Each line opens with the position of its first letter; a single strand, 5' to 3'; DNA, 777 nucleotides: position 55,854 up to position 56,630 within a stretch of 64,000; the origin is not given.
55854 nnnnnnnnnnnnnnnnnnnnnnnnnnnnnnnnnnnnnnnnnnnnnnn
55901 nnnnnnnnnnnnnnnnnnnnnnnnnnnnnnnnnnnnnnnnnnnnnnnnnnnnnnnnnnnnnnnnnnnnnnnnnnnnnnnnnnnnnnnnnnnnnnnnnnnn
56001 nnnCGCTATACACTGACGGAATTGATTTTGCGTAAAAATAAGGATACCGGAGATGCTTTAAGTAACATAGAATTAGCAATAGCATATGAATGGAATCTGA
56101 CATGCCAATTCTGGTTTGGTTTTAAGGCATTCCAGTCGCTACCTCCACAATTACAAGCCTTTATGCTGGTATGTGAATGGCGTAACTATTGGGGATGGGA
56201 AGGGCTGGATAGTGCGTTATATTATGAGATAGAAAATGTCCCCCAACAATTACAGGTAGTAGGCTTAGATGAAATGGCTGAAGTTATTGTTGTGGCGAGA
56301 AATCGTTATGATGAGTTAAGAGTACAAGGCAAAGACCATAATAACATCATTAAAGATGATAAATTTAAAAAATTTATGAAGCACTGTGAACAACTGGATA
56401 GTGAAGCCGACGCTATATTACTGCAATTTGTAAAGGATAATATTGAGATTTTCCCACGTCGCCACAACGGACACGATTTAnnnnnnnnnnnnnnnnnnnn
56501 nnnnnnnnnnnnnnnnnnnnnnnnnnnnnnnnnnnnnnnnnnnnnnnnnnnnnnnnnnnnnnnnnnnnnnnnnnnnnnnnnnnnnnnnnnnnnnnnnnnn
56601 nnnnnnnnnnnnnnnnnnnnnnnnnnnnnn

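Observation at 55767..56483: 238-aa protein with two N-terminal UBA-like three-helix repeats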

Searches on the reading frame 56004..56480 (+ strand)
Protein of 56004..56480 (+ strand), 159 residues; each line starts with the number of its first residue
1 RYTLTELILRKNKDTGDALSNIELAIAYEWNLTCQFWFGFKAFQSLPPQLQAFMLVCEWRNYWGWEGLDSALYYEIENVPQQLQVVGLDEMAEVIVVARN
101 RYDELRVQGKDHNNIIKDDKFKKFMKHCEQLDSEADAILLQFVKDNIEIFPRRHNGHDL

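Call 41: search_solved_structures(query=A3, max_evalue=10, show_alignments=3)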
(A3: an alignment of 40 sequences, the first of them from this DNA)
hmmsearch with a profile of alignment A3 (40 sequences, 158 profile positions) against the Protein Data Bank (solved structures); distinct sequences matched with E-value up to 10: 10.
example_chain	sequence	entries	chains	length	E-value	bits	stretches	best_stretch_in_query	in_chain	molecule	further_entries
8ia0_CZ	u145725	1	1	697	0.19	14.9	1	97-157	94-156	PUM-HD domain-containing protein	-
7fiv_A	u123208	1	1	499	0.41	13.8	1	60-133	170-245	CidA_I gamma/2 protein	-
7esx_A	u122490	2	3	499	0.43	13.8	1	60-133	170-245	Bacteria factor 1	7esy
5hlt_A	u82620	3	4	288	0.5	13.6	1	78-139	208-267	Restriction endonuclease R.BpuJI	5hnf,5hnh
2vla_A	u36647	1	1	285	0.54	13.4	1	78-139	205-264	RESTRICTION ENDONUCLEASE R.BPUJI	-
7uzf_M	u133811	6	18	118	1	12.5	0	93-150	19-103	V-type proton ATPase subunit G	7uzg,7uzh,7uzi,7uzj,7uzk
6wlz_M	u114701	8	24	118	1.6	11.9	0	93-150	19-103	V-type proton ATPase subunit G 1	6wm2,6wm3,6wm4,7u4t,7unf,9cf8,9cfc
9bqx_A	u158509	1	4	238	1.8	11.7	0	92-158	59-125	Amphiphysin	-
4oyd_B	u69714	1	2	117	1.9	11.7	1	79-140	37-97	Computationally designed Inhibitor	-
7u8o_M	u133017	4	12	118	1.9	11.7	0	93-150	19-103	V-type proton ATPase subunit G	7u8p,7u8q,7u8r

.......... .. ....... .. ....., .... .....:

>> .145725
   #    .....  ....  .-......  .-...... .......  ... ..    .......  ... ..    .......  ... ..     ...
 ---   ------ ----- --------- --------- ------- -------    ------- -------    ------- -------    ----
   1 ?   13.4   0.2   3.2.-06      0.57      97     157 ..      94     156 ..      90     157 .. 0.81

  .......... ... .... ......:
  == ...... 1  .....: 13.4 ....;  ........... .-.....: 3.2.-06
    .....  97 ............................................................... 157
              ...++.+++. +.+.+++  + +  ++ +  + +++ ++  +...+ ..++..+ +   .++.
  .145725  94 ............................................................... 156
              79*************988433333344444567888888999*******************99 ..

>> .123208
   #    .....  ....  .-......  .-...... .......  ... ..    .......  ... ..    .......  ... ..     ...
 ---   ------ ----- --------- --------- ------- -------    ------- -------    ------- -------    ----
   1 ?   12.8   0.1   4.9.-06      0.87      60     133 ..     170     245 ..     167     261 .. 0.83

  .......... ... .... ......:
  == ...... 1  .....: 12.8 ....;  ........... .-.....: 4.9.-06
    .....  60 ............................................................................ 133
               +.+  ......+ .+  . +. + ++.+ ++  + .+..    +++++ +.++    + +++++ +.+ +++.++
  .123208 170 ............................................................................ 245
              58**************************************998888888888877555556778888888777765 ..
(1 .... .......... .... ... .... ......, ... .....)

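Call 93: find_homologous_proteins(query=A3, max_evalue=10)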
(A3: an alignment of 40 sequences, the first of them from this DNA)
Query A3 (40 sequences) (159 aa, profile of the alignment): 37 proteins with E <= 10 among 3852 candidates.
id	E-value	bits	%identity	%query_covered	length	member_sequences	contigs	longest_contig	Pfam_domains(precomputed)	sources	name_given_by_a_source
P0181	6.6e-51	190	44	53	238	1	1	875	-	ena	-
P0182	3.4e-49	185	28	94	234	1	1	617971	-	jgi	jgi:hypothetical protein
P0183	6.5e-49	184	36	53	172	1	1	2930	-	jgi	jgi:hypothetical protein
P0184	1.1e-46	177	33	69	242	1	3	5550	-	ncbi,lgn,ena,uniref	ncbi:hypothetical protein [Chitinophaga sp.]|uniref:hypothetical protein n=1 Tax=Chitinophaga sp. Ta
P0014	3.6e-45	172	46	99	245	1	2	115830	-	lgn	-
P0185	1.1e-44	170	44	97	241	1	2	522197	-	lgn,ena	-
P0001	1.9e-43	166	99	100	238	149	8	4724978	-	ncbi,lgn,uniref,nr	ncbi:hypothetical protein [Escherichia fergusonii]|uniref:hypothetical protein n=1 Tax=Escherichia f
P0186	1.7e-42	163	24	94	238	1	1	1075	-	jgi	jgi:hypothetical protein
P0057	3.0e-42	162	24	94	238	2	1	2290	-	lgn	-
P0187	4.4e-42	162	25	94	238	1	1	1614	-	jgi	jgi:hypothetical protein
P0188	2.1e-41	159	26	95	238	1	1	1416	-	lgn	-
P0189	7.6e-41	158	28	80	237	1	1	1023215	-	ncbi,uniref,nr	ncbi:hypothetical protein [Hymenobacter pini]|uniref:hypothetical protein n=1 Tax=Hymenobacter pini 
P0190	7.8e-41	158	46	98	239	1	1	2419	-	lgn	-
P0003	9.2e-41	157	56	100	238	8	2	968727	-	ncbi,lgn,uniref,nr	ncbi:hypothetical protein [Escherichia sp. E2748]|uniref:hypothetical protein n=1 Tax=Escherichia sp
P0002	1.2e-40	157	59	100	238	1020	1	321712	-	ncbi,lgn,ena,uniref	ncbi:protein YfbN [Escherichia sp. 584]|uniref:protein YfbN n=1 Tax=Escherichia sp. 584 TaxID=343563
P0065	1.6e-39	153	25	64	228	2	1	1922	PF14555.13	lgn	-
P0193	6.3e-37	145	26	60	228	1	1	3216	PF14555.13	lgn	-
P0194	1.4e-35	141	23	64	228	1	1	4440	PF14555.13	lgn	-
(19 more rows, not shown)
